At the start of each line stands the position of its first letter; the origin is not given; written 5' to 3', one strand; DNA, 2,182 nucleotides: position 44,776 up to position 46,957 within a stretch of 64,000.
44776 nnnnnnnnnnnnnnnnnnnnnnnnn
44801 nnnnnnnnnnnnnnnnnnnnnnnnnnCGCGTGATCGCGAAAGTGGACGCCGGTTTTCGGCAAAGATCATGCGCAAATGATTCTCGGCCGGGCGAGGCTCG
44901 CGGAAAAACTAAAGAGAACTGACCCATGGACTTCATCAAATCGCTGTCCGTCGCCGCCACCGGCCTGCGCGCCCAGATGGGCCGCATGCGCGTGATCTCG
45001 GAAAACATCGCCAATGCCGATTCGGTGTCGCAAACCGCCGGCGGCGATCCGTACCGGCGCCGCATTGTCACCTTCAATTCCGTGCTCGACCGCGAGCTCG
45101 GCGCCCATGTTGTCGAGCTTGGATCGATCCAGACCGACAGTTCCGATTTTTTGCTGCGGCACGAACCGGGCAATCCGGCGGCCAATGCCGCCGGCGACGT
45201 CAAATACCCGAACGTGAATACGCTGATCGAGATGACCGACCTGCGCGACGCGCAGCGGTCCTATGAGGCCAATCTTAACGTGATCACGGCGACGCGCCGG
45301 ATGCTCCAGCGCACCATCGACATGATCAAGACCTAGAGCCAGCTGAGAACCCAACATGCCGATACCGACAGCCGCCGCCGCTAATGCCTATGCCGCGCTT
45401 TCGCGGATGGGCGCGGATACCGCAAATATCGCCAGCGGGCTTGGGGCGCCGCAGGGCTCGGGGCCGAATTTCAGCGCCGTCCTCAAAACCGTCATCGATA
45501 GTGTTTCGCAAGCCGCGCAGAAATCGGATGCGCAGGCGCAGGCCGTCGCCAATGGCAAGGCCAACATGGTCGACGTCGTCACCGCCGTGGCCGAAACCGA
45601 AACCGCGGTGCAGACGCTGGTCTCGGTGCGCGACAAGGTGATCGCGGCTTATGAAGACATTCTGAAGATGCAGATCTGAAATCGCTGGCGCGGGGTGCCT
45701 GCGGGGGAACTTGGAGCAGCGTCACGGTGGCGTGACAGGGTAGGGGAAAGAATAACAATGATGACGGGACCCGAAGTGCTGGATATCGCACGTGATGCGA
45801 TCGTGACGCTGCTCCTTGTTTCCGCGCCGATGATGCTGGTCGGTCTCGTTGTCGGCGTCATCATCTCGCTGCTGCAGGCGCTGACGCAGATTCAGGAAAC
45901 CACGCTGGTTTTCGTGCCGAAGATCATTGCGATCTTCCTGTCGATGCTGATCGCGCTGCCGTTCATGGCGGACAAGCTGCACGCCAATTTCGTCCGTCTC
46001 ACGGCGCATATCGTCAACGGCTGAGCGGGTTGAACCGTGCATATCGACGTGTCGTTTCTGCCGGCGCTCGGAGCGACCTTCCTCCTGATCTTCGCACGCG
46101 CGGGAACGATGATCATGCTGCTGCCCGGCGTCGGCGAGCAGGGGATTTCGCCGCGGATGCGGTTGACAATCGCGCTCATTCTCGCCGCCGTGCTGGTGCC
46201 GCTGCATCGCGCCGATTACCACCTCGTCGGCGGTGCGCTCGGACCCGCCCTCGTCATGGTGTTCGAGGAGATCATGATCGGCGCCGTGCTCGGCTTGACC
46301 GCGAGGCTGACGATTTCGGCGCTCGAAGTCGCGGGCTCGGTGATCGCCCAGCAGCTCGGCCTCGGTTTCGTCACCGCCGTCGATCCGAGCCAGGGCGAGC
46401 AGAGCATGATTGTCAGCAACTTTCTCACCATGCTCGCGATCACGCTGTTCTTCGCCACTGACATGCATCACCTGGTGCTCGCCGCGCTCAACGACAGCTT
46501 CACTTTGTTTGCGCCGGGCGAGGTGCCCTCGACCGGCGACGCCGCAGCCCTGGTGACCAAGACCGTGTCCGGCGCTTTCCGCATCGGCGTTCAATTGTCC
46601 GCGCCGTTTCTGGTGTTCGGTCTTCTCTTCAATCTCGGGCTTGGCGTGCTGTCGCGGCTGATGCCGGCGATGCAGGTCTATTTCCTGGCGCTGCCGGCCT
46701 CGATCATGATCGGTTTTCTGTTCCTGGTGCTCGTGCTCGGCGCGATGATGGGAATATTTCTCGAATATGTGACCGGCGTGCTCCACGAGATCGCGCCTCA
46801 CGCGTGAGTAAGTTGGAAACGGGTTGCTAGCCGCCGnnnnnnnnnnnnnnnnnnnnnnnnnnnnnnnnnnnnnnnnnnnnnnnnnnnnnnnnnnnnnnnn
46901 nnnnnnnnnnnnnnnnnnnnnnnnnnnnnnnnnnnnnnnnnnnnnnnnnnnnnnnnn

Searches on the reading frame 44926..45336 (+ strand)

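Call 25: search_protein_families(library=pfam, proteins=[window:44926-45336:+], max_evalue=0.001)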
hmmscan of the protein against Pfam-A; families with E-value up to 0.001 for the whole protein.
window:44926-45336:+ (136 aa): 2 families
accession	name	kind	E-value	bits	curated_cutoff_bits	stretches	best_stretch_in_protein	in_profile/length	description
PF06429.18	Flg_bbr_C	-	5.6e-12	45.4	23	1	93-133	6-46/46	Flagellar basal body rod FlgEFG protein C-terminal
PF00460.25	Flg_bb_rod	-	0.00027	21.3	20.7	1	7-32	1-26/31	Flagella basal body rod protein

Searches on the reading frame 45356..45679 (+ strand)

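Call 25: search_protein_families(library=pfam, proteins=[window:45356-45679:+], max_evalue=0.001)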
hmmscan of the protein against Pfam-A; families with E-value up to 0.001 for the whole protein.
window:45356-45679:+ (107 aa): 1 family
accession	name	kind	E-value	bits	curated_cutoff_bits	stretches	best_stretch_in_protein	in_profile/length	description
PF02049.23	FliE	-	2.3e-21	76.2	22.4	1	31-107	12-89/89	Flagellar hook-basal body complex protein FliE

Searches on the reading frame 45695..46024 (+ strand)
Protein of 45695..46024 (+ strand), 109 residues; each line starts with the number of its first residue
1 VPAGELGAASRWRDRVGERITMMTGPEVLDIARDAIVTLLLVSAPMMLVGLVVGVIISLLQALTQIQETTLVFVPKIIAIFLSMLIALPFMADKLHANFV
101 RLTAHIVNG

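Call 26: search_protein_families(library=pfam, proteins=[window:45695-46024:+], max_evalue=0.001)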
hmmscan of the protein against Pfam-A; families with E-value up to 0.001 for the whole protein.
window:45695-46024:+ (109 aa): 1 family
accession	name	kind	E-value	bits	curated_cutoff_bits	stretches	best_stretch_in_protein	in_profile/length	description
PF01313.24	Bac_export_3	-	1.4e-26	92.7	25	1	28-96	2-70/74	Bacterial export proteins, family 3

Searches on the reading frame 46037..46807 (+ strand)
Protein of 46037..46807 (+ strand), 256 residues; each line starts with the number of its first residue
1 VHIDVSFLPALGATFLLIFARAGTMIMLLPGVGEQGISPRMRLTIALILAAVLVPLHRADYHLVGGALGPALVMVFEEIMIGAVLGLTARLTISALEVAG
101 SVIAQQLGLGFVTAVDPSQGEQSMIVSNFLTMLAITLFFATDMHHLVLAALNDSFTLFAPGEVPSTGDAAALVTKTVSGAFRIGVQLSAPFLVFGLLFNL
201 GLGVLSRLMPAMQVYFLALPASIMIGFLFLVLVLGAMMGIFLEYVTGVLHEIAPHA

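Call 26: search_protein_families(library=pfam, proteins=[window:46037-46807:+], max_evalue=0.001)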
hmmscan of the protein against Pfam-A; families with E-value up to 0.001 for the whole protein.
window:46037-46807:+ (256 aa): 1 family
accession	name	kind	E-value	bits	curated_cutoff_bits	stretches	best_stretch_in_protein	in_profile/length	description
PF01311.25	Bac_export_1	-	3.5e-60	203.9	27.8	1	14-245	3-227/230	Bacterial export proteins, family 1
